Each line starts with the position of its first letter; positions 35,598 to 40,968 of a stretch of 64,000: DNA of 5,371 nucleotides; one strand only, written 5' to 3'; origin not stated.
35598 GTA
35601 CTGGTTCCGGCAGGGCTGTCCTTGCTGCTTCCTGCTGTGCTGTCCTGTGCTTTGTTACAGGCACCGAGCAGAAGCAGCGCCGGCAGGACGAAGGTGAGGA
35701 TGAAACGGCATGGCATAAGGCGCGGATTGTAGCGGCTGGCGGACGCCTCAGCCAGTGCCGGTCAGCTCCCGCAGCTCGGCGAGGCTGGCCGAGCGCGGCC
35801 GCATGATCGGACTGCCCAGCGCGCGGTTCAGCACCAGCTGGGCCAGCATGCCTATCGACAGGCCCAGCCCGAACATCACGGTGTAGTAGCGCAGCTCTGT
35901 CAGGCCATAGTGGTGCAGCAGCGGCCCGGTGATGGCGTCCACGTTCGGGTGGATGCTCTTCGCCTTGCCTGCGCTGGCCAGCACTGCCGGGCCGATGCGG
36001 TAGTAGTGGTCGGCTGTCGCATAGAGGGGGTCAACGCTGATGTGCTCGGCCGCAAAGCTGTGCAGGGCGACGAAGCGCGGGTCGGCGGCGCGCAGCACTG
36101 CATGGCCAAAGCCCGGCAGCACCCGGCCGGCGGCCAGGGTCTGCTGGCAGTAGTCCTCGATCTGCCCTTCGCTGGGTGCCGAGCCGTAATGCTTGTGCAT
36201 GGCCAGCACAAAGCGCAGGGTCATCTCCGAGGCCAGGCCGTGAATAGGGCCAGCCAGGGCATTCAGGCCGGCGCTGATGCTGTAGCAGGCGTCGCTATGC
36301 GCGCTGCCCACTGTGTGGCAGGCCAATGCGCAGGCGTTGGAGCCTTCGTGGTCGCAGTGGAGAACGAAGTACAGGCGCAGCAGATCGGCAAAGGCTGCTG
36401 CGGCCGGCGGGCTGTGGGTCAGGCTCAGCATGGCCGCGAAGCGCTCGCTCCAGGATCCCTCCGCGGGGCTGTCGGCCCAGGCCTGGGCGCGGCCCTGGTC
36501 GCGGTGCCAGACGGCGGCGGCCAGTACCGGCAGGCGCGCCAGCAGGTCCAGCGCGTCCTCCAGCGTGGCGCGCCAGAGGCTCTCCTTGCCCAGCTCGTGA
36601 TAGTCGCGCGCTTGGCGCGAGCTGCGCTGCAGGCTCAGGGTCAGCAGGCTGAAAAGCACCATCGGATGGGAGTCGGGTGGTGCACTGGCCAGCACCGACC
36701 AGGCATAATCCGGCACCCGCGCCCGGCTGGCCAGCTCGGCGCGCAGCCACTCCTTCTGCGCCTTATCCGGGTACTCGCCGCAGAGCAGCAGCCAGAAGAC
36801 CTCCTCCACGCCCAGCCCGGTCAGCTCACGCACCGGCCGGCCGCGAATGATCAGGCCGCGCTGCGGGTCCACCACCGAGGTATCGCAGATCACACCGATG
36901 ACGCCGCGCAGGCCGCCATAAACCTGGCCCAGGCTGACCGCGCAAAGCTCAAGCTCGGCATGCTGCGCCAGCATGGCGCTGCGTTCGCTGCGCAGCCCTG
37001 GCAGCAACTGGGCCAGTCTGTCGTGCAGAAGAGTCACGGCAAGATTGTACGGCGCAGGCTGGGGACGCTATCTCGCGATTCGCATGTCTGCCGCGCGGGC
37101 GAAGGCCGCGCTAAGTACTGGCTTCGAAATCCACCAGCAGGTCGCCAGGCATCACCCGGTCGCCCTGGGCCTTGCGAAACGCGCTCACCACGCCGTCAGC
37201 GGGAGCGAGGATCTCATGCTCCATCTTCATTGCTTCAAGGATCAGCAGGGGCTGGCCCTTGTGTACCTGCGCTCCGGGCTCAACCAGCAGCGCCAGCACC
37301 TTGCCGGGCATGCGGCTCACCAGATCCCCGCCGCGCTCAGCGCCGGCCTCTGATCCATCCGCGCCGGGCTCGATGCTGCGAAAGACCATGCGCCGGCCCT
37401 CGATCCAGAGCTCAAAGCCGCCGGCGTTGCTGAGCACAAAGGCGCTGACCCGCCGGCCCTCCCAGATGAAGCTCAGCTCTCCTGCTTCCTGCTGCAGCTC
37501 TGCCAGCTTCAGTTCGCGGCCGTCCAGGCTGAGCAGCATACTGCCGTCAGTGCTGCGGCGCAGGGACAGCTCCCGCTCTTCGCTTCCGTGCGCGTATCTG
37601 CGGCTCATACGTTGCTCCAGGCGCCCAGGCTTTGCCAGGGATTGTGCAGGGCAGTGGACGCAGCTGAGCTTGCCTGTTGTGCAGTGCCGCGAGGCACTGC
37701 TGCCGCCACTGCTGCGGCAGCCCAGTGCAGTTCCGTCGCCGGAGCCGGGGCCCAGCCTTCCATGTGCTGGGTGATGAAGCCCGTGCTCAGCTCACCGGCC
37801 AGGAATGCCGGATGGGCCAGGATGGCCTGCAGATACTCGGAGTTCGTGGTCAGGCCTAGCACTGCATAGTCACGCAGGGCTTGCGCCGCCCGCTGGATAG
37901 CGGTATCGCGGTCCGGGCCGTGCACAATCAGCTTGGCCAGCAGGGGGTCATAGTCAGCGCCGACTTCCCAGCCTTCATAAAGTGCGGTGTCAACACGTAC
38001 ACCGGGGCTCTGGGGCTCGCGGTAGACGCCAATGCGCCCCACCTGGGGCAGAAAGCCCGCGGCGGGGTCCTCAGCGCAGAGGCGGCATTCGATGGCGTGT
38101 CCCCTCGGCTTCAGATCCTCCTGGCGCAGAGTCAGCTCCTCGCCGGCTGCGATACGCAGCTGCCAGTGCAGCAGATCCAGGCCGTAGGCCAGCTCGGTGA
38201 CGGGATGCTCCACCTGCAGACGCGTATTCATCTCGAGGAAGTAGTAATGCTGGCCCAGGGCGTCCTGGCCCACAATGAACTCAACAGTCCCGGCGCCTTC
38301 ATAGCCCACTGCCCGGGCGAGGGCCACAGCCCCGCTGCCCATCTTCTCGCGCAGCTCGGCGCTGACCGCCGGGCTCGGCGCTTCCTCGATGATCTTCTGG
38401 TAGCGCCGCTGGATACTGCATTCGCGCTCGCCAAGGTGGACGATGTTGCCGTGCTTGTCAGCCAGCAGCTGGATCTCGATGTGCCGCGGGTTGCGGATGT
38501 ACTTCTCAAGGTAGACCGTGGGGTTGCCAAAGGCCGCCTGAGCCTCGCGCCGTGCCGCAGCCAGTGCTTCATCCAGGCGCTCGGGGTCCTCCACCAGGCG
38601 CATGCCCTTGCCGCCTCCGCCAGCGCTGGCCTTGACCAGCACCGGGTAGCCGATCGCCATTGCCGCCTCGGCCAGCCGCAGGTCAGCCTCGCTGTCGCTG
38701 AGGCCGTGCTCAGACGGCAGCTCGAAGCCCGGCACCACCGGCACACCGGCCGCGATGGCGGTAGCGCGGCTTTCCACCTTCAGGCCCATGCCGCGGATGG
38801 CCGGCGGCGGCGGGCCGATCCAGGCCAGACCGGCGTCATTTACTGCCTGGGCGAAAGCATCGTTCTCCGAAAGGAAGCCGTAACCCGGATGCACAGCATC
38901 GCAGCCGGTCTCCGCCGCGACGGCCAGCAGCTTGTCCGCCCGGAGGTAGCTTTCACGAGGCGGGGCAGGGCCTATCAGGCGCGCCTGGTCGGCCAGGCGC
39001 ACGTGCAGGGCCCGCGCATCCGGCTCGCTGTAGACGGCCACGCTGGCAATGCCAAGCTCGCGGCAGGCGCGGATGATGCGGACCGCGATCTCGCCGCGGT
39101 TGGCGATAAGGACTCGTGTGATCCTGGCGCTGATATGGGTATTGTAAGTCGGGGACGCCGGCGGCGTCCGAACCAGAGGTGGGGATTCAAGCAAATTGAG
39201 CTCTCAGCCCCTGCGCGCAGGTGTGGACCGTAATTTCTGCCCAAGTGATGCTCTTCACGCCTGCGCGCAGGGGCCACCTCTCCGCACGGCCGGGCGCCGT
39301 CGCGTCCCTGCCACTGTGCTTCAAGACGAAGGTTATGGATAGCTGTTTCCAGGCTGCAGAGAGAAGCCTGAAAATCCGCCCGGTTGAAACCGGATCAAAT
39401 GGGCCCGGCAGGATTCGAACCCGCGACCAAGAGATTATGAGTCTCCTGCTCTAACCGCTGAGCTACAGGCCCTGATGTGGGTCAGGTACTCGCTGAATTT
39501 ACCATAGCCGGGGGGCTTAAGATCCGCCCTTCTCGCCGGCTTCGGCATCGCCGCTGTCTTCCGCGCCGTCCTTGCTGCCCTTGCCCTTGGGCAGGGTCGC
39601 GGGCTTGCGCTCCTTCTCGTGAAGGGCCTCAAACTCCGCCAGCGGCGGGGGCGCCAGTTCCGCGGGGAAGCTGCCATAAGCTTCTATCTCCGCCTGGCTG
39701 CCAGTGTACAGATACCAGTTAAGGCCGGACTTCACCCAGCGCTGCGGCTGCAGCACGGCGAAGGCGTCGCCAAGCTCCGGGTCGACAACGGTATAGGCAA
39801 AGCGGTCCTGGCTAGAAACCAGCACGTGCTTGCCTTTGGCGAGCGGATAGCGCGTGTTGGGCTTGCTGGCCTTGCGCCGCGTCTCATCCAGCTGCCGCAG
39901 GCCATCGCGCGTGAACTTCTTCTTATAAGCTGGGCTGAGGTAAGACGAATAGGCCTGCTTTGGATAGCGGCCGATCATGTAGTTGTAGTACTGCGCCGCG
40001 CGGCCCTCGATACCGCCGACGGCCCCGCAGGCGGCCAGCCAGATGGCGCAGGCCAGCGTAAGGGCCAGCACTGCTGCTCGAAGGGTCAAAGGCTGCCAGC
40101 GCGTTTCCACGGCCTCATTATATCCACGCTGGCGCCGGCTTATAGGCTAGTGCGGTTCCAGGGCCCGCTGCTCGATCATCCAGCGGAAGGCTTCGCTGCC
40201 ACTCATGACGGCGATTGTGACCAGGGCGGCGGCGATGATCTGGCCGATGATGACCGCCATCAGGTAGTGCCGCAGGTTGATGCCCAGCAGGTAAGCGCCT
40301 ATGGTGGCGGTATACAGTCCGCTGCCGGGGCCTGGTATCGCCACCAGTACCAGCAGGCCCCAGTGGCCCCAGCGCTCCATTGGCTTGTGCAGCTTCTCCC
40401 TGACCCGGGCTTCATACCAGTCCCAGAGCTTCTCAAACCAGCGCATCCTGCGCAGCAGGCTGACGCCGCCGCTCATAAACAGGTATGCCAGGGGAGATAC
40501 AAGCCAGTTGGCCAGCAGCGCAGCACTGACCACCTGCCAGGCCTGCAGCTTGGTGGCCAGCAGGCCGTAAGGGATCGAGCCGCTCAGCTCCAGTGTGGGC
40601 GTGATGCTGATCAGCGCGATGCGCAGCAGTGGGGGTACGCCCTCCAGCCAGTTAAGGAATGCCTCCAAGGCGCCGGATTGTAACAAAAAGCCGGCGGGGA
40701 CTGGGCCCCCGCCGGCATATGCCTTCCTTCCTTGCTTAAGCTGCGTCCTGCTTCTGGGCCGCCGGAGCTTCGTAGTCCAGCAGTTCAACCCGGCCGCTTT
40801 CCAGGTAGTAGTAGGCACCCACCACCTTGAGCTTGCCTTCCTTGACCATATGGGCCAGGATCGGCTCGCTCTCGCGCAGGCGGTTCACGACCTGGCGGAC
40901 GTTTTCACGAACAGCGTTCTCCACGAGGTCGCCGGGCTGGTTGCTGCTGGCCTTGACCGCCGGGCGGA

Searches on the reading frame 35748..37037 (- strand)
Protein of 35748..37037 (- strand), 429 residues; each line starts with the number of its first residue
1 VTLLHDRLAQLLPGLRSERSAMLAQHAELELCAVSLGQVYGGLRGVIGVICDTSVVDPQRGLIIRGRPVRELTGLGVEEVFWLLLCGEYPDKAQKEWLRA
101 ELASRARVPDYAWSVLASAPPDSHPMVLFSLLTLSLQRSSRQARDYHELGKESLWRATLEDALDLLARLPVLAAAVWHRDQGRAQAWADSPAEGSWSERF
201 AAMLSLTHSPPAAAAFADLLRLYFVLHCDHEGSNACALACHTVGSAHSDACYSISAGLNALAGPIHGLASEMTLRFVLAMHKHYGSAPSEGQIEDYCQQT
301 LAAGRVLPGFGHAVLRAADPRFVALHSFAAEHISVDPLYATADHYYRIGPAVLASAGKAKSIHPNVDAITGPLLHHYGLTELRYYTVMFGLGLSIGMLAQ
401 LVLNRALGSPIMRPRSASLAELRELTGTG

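Call 14: search_protein_families(library=pfam, proteins=[window:35748-37037:-], max_evalue=0.001)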
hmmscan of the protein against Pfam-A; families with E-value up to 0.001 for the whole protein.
window:35748-37037:- (429 aa): 1 family
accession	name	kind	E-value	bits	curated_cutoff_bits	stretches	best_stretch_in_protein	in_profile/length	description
PF00285.26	Citrate_synt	-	1.9e-79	267.7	27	1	42-415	1-357/357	Citrate synthase, C-terminal domain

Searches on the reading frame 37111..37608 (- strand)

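Call 14: search_protein_families(library=pfam, proteins=[window:37111-37608:-], max_evalue=0.001)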
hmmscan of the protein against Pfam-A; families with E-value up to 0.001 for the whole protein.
window:37111-37608:- (165 aa): 3 families
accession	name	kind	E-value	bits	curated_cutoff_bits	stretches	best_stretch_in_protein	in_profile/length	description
PF00364.28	Biotin_lipoyl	-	6.8e-16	58.3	22.1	1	100-160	7-72/73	Biotin-requiring enzyme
PF13533.13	Biotin_lipoyl_2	-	2.2e-08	34.1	29.8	1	98-125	5-32/32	Biotin-lipoyl like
PF16576.10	HlyD_D23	-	0.00043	20.1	30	0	129-159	107-137/214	Barrel-sandwich domain of CusB or HlyD membrane-fusion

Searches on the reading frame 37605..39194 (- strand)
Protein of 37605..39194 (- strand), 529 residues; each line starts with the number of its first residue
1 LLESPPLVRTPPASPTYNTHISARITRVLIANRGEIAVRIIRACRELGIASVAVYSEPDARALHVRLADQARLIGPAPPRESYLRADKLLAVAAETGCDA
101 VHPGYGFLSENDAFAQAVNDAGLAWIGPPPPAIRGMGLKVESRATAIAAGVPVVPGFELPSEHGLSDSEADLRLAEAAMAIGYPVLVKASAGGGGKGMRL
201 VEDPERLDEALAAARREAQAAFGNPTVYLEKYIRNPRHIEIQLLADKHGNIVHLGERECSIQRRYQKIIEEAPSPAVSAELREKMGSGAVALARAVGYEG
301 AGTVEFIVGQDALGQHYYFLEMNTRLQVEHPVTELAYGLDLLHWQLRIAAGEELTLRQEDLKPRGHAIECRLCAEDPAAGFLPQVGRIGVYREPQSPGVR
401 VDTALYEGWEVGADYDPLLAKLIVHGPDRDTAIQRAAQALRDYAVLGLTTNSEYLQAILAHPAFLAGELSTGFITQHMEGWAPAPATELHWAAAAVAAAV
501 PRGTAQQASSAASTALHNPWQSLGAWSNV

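Call 14: search_protein_families(library=pfam, proteins=[window:37605-39194:-], max_evalue=0.001)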
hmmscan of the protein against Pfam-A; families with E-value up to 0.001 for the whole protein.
window:37605-39194:- (529 aa): 5 families
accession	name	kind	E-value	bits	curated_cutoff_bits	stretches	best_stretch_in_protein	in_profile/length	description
PF02786.22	CPSase_L_D2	-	1.6e-72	243.9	19.8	1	140-355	3-209/211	Carbamoyl-phosphate synthase L chain, ATP binding domain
PF00289.28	Biotin_carb_N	-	3.1e-45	153.6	25.5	1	25-133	2-110/110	Biotin carboxylase, N-terminal domain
PF02785.25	Biotin_carb_C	-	1.3e-37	128.6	32.4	1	369-475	1-107/108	Biotin carboxylase C-terminal domain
PF07478.18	Dala_Dala_lig_C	-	2.8e-08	34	24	1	149-324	5-174/204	D-ala D-ala ligase C-terminus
PF02222.28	ATP-grasp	-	6.1e-08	33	27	1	173-312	21-153/179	ATP-grasp domain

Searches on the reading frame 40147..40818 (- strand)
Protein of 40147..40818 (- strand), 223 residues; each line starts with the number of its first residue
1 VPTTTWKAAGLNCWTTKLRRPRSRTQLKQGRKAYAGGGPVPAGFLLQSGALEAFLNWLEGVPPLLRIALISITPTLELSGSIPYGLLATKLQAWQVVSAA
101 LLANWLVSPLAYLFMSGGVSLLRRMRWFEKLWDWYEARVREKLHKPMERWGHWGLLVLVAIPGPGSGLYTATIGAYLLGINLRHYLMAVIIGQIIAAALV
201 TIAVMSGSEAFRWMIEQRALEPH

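Call 24: search_protein_families(library=pfam, proteins=[window:40147-40818:-], max_evalue=0.001)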
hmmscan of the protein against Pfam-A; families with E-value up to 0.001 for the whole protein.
window:40147-40818:- (223 aa): 2 families
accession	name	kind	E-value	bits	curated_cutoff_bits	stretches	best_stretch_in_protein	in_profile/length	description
PF06695.16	Sm_multidrug_ex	-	2.8e-26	92.9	30.7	1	77-198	1-120/121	Putative small multi-drug export protein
PF09335.16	VTT_dom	-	1.7e-05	25.8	33.9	1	92-204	15-121/123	VTT domain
